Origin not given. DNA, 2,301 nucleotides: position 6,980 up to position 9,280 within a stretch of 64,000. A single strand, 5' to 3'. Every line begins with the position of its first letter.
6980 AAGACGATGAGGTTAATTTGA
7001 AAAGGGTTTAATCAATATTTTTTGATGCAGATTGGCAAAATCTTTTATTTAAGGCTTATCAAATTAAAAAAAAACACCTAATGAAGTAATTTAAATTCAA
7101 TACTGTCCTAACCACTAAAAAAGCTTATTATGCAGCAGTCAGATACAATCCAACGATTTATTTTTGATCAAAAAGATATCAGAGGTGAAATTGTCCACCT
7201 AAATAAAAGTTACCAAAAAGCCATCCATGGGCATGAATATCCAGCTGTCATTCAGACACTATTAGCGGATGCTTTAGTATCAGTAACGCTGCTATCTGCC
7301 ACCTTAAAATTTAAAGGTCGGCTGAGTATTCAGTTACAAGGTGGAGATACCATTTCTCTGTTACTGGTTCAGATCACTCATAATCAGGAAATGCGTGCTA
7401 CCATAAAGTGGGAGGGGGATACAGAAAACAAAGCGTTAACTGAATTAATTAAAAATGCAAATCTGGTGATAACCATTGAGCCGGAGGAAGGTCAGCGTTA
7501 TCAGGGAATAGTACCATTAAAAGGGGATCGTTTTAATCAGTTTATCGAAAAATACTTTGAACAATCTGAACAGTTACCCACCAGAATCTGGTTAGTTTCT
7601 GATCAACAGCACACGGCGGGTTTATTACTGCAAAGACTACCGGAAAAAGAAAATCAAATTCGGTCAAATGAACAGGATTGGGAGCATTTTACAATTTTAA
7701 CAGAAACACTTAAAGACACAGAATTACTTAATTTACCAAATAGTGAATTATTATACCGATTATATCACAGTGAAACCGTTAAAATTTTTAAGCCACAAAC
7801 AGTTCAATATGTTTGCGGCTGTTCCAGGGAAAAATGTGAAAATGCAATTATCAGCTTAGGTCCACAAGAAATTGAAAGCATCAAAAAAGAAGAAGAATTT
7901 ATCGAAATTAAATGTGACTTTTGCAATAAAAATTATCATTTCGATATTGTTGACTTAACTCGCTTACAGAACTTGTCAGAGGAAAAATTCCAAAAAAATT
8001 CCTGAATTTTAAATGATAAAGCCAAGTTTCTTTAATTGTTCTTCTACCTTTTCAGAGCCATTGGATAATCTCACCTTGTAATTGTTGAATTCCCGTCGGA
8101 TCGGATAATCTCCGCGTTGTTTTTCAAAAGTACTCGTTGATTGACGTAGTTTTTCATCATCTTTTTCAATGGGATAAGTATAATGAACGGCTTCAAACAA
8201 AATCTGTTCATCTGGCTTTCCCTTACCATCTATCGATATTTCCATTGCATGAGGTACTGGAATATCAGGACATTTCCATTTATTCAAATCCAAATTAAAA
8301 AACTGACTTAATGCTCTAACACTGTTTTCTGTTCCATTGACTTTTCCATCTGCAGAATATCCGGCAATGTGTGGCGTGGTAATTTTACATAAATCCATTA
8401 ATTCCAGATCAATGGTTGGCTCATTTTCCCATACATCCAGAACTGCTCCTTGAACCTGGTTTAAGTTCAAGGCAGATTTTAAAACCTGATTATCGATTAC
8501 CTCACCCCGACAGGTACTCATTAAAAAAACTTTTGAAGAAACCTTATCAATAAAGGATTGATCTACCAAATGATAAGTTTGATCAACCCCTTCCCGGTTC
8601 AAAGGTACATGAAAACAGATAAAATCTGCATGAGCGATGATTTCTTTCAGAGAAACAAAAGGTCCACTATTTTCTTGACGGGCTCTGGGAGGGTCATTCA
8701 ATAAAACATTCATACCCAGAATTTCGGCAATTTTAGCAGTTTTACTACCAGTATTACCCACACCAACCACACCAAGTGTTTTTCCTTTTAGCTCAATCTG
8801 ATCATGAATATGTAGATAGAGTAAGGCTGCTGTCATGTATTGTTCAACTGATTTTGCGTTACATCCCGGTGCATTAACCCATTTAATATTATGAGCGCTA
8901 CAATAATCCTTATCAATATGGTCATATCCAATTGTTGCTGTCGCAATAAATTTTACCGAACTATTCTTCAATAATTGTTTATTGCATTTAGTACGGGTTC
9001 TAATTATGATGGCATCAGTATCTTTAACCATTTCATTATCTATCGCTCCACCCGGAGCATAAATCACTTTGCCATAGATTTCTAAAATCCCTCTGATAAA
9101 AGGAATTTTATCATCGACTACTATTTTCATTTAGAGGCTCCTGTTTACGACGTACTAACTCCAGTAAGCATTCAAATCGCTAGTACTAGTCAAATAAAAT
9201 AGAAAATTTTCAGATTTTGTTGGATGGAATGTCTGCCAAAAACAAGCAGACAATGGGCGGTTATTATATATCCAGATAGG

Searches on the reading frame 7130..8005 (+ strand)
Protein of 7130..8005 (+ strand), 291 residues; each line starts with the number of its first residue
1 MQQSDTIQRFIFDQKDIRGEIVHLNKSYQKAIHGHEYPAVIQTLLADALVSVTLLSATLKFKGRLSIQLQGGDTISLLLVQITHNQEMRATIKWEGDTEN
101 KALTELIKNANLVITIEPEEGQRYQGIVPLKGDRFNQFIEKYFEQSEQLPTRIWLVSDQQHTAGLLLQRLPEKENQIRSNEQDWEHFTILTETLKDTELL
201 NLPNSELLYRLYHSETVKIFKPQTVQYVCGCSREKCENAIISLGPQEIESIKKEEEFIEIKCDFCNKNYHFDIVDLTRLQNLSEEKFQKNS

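Call 3: search_protein_families(library=pfam, proteins=[window:7130-8005:+], max_evalue=0.1)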
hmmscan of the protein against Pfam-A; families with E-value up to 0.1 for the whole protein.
window:7130-8005:+ (291 aa): 1 family
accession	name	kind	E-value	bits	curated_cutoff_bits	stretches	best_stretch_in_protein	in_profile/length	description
PF01430.24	HSP33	-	1.6e-75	254.6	21.4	1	5-272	1-273/273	Hsp33 protein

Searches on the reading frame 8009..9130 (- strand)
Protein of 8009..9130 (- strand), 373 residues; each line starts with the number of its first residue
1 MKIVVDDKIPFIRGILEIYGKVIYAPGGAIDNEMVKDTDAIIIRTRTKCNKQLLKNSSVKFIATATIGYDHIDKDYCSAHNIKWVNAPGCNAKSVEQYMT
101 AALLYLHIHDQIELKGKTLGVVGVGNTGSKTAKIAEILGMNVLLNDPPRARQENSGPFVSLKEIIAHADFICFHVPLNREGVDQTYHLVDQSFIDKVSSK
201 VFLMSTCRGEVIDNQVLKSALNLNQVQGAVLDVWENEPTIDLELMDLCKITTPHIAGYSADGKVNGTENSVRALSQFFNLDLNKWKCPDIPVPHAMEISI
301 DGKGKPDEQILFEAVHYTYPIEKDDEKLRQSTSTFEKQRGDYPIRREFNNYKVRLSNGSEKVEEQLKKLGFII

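Call 3: search_protein_families(library=pfam, proteins=[window:8009-9130:-], max_evalue=0.1)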
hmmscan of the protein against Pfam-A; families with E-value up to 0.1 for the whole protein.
window:8009-9130:- (373 aa): 3 families
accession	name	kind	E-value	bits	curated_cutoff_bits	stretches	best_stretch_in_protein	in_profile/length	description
PF02826.25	2-Hacid_dh_C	-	4.8e-34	117.7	25.1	1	111-256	31-178/178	D-isomer specific 2-hydroxyacid dehydrogenase, NAD binding domain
PF00389.36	2-Hacid_dh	-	2.5e-17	63.3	24.6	1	33-215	35-103/134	D-isomer specific 2-hydroxyacid dehydrogenase, catalytic domain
PF11890.14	DUF3410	-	6e-14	52.1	31.4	1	299-370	9-81/81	Domain of unknown function (DUF3410)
